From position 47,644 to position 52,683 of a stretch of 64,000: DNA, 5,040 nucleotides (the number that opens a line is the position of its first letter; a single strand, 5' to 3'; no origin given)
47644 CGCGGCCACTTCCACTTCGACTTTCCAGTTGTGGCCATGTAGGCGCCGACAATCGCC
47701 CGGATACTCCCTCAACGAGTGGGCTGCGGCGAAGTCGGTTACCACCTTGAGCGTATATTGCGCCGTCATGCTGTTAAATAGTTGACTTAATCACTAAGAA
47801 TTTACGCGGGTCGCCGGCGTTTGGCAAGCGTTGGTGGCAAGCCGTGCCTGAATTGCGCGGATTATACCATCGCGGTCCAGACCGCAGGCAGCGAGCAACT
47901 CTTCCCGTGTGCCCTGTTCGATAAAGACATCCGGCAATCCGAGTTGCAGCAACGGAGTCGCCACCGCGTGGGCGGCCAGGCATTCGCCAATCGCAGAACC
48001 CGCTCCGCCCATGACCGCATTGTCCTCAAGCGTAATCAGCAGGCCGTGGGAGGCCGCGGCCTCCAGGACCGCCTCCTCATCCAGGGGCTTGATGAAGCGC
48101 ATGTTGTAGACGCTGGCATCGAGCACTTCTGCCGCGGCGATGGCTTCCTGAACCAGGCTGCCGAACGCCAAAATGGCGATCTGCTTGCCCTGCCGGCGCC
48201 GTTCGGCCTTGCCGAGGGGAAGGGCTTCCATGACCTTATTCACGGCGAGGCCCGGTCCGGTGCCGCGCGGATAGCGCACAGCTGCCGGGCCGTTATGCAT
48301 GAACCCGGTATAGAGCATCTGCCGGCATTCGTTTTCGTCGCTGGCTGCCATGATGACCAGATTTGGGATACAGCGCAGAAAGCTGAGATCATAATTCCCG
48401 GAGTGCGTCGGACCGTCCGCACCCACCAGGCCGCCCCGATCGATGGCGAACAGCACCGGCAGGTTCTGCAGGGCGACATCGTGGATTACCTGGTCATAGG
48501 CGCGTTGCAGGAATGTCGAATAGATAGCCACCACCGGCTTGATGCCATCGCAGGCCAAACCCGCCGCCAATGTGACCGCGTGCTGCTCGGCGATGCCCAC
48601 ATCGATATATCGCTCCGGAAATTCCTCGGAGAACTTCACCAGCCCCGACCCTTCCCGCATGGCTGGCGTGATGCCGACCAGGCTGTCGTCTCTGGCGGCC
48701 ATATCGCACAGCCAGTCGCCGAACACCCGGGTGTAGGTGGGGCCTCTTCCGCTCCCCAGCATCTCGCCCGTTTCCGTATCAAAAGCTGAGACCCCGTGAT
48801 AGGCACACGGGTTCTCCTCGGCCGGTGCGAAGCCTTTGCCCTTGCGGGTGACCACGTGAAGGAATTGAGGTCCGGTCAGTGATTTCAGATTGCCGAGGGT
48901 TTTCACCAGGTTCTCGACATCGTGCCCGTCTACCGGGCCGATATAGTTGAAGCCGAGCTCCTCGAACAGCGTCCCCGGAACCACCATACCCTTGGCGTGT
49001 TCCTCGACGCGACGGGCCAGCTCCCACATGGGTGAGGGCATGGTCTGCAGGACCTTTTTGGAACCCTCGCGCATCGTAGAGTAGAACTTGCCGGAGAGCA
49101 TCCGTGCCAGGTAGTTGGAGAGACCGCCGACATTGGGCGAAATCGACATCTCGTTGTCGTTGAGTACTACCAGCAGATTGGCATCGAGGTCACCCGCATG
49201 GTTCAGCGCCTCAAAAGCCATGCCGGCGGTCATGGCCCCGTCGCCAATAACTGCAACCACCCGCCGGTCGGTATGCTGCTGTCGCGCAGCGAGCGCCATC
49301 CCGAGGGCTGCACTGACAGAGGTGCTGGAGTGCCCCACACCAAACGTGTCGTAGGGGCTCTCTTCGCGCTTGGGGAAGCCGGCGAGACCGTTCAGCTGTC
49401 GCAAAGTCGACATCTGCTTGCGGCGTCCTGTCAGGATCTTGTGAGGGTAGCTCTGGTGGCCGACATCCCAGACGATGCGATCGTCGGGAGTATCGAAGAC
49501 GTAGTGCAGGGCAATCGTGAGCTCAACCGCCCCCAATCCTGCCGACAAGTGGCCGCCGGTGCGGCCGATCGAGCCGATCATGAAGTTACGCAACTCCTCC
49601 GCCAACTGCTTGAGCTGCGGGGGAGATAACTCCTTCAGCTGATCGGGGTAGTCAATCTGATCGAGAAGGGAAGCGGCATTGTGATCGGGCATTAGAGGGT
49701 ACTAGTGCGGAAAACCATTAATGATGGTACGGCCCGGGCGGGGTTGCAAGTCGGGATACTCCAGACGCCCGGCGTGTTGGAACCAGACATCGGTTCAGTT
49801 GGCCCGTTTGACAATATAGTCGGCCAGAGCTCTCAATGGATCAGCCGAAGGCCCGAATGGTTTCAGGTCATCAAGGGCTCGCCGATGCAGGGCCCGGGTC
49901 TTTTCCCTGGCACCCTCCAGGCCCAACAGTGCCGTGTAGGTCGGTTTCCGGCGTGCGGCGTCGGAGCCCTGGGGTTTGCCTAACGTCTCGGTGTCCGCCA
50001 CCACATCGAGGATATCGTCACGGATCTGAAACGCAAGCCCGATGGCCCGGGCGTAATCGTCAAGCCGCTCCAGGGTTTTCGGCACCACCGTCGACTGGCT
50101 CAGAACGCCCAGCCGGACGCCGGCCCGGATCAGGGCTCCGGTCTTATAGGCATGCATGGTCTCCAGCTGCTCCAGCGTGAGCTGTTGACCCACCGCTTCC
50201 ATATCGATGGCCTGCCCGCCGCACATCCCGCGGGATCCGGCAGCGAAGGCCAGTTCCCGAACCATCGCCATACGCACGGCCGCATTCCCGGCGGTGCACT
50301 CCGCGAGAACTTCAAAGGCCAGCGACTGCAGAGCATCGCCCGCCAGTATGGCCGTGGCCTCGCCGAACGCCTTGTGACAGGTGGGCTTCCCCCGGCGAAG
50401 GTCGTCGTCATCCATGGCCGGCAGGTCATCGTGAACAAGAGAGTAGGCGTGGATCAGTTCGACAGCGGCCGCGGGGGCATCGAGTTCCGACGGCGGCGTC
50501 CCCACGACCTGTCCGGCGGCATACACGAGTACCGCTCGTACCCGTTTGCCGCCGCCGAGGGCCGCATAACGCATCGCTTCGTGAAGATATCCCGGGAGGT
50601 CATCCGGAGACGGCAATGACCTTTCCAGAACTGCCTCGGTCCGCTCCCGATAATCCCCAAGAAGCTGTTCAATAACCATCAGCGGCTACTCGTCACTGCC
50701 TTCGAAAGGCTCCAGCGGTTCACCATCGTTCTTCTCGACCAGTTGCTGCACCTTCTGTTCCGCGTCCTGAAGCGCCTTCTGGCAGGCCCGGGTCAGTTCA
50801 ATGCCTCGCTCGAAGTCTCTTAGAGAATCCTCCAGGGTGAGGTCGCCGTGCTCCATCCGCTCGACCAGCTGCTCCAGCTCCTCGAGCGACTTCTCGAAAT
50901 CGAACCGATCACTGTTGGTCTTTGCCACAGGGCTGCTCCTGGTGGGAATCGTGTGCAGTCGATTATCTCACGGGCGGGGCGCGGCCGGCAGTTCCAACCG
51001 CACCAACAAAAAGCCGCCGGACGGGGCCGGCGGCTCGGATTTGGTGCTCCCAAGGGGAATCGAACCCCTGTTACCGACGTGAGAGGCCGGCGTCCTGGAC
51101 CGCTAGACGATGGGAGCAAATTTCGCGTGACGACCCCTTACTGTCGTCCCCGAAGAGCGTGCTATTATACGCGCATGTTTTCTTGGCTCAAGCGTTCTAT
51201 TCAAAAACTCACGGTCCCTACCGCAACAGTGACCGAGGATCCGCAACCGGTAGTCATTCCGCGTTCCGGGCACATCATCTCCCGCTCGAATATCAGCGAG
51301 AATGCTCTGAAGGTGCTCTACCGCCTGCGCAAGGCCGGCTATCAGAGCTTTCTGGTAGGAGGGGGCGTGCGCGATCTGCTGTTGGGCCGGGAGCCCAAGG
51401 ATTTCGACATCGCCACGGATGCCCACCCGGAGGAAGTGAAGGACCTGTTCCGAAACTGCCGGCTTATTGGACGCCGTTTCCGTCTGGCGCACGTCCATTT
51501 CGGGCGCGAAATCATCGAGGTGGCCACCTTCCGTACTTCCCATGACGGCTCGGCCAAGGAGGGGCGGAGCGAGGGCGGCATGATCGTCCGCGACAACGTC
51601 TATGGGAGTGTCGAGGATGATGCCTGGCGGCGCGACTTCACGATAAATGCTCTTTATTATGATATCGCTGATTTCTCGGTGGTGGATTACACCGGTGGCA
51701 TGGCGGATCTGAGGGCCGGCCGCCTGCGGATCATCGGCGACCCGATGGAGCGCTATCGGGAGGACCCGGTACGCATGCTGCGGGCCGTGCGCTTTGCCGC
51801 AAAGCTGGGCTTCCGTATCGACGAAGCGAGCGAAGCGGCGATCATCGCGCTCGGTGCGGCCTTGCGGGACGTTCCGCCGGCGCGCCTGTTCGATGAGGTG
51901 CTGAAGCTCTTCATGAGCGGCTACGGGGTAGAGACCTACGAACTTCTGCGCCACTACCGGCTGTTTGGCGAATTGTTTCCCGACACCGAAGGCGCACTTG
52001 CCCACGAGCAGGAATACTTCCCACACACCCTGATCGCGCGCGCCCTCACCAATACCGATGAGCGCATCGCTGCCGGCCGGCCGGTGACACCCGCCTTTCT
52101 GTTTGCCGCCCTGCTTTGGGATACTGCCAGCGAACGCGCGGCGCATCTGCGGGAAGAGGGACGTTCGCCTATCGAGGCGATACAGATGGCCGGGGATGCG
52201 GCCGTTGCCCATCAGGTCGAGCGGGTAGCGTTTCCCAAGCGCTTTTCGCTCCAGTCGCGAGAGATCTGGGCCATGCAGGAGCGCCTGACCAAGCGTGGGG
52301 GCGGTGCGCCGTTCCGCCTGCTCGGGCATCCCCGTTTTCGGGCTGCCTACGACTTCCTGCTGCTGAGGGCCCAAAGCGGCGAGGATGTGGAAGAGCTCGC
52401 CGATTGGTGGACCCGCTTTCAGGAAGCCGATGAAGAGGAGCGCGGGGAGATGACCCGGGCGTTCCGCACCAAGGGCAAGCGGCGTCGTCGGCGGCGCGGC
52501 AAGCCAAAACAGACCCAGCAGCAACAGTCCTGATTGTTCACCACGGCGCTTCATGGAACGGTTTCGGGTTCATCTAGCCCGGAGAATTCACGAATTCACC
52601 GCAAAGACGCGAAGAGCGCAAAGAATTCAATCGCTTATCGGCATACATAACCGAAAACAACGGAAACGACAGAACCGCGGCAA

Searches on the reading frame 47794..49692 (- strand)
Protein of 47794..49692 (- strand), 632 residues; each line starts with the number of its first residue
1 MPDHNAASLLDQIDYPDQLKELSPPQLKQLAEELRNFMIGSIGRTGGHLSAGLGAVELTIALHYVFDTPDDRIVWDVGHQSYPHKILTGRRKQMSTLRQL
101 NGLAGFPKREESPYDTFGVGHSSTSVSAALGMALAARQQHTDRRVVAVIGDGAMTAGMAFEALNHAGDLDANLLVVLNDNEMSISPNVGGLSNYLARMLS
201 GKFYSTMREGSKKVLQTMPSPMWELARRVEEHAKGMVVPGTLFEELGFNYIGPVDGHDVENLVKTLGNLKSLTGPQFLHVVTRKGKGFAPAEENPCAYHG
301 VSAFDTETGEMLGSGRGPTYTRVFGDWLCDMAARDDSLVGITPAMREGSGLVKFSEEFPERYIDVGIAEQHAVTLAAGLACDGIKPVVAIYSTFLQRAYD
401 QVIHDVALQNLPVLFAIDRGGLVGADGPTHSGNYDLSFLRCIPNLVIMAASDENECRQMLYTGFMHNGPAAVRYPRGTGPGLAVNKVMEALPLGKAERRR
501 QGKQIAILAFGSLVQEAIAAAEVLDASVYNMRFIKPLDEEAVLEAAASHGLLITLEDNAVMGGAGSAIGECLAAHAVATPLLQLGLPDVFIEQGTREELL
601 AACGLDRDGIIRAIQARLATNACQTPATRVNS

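Call 16: search_protein_families(library=pfam, proteins=[window:47794-49692:-], max_evalue=0.0001)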
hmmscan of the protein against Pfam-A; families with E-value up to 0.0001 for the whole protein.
window:47794-49692:- (632 aa): 6 families
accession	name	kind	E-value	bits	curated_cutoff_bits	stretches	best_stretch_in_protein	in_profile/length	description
PF13292.11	DXP_synthase_N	-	1e-126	422.3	21.2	1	10-282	1-274/274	1-deoxy-D-xylulose-5-phosphate synthase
PF02779.29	Transket_pyr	-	7.1e-46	156.5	27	1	318-477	3-170/174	Transketolase, pyrimidine binding domain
PF02780.25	Transketolase_C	-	3.2e-28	98.6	25.9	1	494-610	1-124/124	Transketolase, C-terminal domain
PF02775.26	TPP_enzyme_C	-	3.3e-07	30.7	21.9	1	114-182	22-84/151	Thiamine pyrophosphate enzyme, C-terminal TPP binding domain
PF00456.26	Transketolase_N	-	3.5e-07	30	22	0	70-188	55-191/334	Transketolase, thiamine diphosphate binding domain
PF00676.26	E1_dh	-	1.5e-06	27.8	22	1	122-185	103-166/300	Dehydrogenase E1 component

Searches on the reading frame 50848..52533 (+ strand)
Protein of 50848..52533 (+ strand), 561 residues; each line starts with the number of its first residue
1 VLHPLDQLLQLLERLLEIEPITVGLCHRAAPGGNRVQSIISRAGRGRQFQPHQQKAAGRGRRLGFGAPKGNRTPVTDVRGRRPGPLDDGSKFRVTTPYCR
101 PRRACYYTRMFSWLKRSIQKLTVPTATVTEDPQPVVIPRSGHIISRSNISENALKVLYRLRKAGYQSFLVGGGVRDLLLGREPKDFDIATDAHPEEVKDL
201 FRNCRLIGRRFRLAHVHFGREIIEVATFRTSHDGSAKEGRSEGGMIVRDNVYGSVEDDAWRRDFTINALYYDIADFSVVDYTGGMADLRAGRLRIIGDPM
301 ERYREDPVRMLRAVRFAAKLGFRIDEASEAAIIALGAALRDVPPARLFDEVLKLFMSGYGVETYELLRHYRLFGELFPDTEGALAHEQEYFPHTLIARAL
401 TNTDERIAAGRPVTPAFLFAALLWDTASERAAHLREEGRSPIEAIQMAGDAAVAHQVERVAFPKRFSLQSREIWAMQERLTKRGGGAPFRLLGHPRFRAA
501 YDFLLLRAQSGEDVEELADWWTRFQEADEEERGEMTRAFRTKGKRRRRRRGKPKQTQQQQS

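Call 16: search_protein_families(library=pfam, proteins=[window:50848-52533:+], max_evalue=0.0001)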
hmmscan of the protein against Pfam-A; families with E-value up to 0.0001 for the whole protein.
window:50848-52533:+ (561 aa): 3 families
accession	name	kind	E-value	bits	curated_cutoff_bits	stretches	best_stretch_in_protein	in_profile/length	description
PF12626.12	PolyA_pol_arg_C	-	1.3e-40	138.6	22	1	438-550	2-114/119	Polymerase A arginine-rich C-terminus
PF01743.26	PolyA_pol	-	2.8e-39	134.8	23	1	168-294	2-126/126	Poly A polymerase head domain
PF12627.12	PolyA_pol_RNAbd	-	1.8e-17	63.3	22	1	321-381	1-61/64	Probable RNA and SrmB- binding site of polymerase A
